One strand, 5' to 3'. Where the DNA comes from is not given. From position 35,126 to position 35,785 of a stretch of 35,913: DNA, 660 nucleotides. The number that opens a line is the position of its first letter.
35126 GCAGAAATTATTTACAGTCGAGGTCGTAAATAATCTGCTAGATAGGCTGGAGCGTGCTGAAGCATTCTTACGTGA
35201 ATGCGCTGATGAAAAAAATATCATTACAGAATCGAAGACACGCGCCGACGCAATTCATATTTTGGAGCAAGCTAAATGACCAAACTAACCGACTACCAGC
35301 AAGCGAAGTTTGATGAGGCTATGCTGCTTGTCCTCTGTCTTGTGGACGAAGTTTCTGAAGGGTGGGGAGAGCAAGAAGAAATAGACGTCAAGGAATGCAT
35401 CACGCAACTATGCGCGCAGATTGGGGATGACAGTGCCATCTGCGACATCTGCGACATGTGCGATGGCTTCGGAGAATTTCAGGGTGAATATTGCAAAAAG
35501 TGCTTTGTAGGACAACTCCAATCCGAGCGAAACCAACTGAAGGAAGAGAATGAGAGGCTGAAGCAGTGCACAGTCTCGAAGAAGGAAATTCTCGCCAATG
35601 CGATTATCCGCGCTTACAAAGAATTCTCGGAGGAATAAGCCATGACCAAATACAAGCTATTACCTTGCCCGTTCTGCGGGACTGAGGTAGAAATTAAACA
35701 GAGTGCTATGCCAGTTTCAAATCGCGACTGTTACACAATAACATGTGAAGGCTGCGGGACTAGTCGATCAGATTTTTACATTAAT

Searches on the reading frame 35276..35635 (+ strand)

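Call 74: search_protein_families(library=pfam, proteins=[window:35276-35635:+], max_evalue=0.05)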
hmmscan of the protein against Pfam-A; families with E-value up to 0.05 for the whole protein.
window:35276-35635:+ (120 aa): 1 family
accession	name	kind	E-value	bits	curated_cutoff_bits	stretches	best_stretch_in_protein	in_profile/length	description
PF12387.13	Peptidase_C74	-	0.013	15.5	27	1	26-76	132-181/200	Pestivirus NS2 peptidase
